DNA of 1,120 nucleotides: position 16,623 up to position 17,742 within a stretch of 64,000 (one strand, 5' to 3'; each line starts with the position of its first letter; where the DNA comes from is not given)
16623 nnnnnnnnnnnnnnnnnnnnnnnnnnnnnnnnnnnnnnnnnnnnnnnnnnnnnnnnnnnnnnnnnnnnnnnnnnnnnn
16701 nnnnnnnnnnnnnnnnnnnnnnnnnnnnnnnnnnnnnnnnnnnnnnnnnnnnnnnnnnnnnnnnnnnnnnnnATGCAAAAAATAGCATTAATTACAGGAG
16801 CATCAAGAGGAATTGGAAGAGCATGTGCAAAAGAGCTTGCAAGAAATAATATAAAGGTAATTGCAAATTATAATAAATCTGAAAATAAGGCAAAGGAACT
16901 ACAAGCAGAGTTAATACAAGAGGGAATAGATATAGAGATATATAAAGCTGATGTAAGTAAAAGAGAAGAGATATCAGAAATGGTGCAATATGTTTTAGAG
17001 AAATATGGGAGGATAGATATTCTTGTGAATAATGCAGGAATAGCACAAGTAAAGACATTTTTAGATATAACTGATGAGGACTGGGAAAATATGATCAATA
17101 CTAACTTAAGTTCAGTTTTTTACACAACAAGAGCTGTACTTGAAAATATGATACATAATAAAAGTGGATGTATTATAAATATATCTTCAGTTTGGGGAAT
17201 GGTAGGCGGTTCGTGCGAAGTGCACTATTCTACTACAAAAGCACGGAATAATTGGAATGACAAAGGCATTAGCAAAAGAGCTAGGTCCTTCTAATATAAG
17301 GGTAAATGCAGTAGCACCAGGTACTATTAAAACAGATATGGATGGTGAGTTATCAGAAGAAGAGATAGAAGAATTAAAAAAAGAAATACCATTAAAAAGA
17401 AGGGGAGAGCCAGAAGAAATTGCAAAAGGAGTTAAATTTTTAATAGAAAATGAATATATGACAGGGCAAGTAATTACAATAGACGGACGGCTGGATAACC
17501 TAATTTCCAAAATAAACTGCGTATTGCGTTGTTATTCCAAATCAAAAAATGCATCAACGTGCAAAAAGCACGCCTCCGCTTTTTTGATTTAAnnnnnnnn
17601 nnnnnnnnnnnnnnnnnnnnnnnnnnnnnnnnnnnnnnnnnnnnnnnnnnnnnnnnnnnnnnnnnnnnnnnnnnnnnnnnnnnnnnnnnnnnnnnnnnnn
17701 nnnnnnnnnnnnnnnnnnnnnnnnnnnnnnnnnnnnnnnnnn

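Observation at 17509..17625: Family of ~130-bp structured intergenic elements with covarying stems and an exposed CCUCC (3 copies)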

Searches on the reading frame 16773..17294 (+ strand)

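Call 33: search_protein_families(library=ncbifam, proteins=[window:16773-17294:+])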
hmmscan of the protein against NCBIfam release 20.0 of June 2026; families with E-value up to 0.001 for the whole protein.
window:16773-17294:+ (173 aa): 230 families (the best 25 are shown)
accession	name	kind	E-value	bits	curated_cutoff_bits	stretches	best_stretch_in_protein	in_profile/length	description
TIGR01830.1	3oxo_ACP_reduc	equivalog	9.6e-47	159.7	297.75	1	5-157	1-153/239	3-oxoacyl-[acyl-carrier-protein] reductase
NF004197.0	PRK05653.1-1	equivalog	2.2e-43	148.7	332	1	2-158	7-162/249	3-oxoacyl-ACP reductase FabG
TIGR01829.1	AcAcCoA_reduct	subfamily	3.8e-43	147.9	302.1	1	3-158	1-156/242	acetoacetyl-CoA reductase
NF009546.0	PRK12935.1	equivalog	4.8e-43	147.5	418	1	3-157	7-161/247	acetoacetyl-CoA reductase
NF005806.0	PRK07666.1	equivalog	5.7e-43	146.9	286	1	2-157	7-161/239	3-ketoacyl-ACP reductase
NF047420.2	EF_P_mod_YmfI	equivalog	7.3e-43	147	238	1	5-168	2-161/236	elongation factor P 5-aminopentanone reductase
NF009466.0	PRK12826.1-2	subfamily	7.8e-42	143.4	222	1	1-157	2-159/248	3-oxoacyl-ACP reductase FabG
NF009093.0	PRK12429.1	subfamily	5.9e-40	137.2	258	1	2-156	5-158/259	3-hydroxybutyrate dehydrogenase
NF009464.0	PRK12824.1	subfamily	1e-39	136.7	269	1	1-157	1-157/245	3-oxoacyl-ACP reductase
NF053542.1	FlxB_rubin_SDR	equivalog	3.4e-39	135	340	1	3-157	1-157/239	flexirubin biosynthesis SDR family reductase FlxB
TIGR01963.1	PHB_DH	subfamily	6.4e-38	130.5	307.05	1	2-156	1-154/255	3-hydroxybutyrate dehydrogenase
NF004198.0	PRK05653.1-3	equivalog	2.9e-37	128.4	296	1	2-157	7-161/248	3-oxoacyl-ACP reductase FabG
NF052558.1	MBtsdlDhBudC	equivalog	4.4e-37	128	270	1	2-156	3-153/250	meso-2,3-butanediol dehydrogenase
NF004199.0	PRK05653.1-4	equivalog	4.6e-37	127.9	301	1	3-158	6-161/247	3-oxoacyl-ACP reductase FabG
NF004200.0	PRK05653.1-5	equivalog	3e-36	125.2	273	1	1-157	1-158/242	3-oxoacyl-ACP reductase FabG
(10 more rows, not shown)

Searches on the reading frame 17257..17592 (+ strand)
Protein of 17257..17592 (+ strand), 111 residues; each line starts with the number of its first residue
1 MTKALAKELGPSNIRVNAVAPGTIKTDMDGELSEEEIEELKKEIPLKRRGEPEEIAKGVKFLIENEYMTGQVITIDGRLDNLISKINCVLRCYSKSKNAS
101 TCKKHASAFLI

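Call 33: search_protein_families(library=ncbifam, proteins=[window:17257-17592:+])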
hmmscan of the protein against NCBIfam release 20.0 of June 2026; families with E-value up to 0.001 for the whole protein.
window:17257-17592:+ (111 aa): 153 families (the best 25 are shown)
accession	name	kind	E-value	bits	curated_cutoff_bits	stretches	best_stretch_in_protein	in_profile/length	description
NF047420.2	EF_P_mod_YmfI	equivalog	9.7e-29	100.8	238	1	1-77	155-233/236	elongation factor P 5-aminopentanone reductase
TIGR01830.1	3oxo_ACP_reduc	equivalog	8e-26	91.2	297.75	1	1-78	158-237/239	3-oxoacyl-[acyl-carrier-protein] reductase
NF009466.0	PRK12826.1-2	subfamily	2.5e-24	86.1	222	1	1-78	164-243/248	3-oxoacyl-ACP reductase FabG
NF006072.0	PRK08217.1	subfamily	3.9e-24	85.8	298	1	1-79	173-251/253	3-ketoacyl-(acyl-carrier-protein) reductase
NF004197.0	PRK05653.1-1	equivalog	2.1e-23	83.3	332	1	1-78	166-245/249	3-oxoacyl-ACP reductase FabG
NF053542.1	FlxB_rubin_SDR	equivalog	7.7e-22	78.2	340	1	2-78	163-238/239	flexirubin biosynthesis SDR family reductase FlxB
NF004199.0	PRK05653.1-4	equivalog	1.3e-21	77.3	301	1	1-79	165-245/247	3-oxoacyl-ACP reductase FabG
NF005559.1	PRK07231.1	subfamily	7.6e-21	74.7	215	1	1-77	163-245/249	glucose 1-dehydrogenase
NF006598.0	PRK09135.1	equivalog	1.1e-20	74.2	288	1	1-77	166-243/249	pteridine reductase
NF009464.0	PRK12824.1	subfamily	1.5e-20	73.9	269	1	1-77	162-240/245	3-oxoacyl-ACP reductase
NF004198.0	PRK05653.1-3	equivalog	6.9e-20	71.5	296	1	1-77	166-244/248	3-oxoacyl-ACP reductase FabG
NF004200.0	PRK05653.1-5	equivalog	5.9e-19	68.6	273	1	2-78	164-240/242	3-oxoacyl-ACP reductase FabG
NF005056.0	PRK06463.1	equivalog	9.7e-19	67.6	339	1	1-83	162-252/255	3-ketoacyl-(acyl-carrier-protein) reductase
NF009384.0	PRK12743.1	equivalog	8.1e-18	64.6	264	1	1-80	167-248/258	SDR family oxidoreductase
NF040605.2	mycolic_FabG1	exception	1e-17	64.8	420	1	1-79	149-229/233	3-oxoacyl-ACP reductase FabG1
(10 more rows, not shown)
